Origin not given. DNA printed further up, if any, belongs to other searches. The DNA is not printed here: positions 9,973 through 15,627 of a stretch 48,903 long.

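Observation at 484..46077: Window-wide family of C(GNRA)G-capped mini-hairpin repeats, consensus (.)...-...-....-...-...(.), saturating the intergenic spacers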

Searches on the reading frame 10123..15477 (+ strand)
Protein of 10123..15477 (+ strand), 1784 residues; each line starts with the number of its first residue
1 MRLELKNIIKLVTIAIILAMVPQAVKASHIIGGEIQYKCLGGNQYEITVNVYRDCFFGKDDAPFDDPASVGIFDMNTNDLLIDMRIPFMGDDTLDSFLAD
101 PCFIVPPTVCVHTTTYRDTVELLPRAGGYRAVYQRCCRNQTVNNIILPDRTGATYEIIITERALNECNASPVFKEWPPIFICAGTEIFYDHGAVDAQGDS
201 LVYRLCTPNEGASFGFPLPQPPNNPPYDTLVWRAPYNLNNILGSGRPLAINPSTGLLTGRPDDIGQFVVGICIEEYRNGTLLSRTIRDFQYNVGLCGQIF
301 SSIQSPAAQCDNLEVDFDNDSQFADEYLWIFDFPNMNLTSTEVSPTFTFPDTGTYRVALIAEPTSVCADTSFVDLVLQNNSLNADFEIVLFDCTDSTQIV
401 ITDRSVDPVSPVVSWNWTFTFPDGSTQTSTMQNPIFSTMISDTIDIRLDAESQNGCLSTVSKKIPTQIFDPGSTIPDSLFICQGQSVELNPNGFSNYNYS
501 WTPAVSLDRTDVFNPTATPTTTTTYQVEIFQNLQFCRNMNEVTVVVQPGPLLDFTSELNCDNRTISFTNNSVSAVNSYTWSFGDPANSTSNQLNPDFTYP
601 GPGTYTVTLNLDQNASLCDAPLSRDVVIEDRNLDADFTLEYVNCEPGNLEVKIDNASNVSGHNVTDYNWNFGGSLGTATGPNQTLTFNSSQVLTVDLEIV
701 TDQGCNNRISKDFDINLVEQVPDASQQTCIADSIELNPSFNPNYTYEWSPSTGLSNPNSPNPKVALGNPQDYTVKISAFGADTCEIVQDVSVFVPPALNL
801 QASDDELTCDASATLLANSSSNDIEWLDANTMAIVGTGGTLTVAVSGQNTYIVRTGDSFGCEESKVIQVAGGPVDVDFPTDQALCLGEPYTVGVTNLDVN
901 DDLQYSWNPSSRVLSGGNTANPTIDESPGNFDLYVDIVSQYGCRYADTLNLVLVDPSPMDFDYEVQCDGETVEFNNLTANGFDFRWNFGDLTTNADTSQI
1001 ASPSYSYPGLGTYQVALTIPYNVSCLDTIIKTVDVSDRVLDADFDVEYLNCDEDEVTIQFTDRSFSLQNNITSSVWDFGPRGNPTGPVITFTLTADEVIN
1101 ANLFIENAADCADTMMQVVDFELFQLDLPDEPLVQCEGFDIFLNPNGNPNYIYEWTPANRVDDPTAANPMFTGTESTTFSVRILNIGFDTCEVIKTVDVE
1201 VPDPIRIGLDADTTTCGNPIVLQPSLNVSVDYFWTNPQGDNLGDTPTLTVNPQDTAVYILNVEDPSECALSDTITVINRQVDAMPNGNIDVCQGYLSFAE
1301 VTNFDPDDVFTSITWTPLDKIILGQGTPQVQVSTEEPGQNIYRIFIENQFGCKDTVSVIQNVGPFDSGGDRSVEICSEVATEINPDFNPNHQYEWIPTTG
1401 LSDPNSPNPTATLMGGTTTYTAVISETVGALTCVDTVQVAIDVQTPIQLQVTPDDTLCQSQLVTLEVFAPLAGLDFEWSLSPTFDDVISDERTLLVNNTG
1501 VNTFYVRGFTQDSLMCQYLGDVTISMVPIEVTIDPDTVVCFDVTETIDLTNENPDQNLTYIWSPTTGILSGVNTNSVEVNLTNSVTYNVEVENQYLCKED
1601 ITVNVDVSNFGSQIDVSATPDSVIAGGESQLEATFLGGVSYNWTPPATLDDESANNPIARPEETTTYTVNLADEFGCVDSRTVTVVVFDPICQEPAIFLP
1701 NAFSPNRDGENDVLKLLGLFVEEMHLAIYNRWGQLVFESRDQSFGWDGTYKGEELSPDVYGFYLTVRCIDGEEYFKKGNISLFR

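Call 31: search_protein_families(library=pfam, proteins=[window:10123-15477:+], max_evalue=0.001)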
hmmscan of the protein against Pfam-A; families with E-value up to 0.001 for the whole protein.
window:10123-15477:+ (1784 aa): 5 families
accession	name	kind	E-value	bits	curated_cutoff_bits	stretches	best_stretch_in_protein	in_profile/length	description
PF18911.6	PKD_4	-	2.5e-27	95.2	27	2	564-619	23-76/85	PKD domain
PF00801.26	PKD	-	1.3e-17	64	23.5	1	562-619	14-73/80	PKD domain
PF19081.6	Ig_7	-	9.8e-16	58.3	27.3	0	1532-1606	5-79/84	Ig-like domain CHU_C associated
PF13585.12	CHU_C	-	1.2e-15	57.8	27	1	1698-1780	2-84/86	CHU_C Type IX secretion signal domain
PF19408.5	PKD_6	-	2.4e-06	28.2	25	0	1553-1599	27-74/82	PKD-like domain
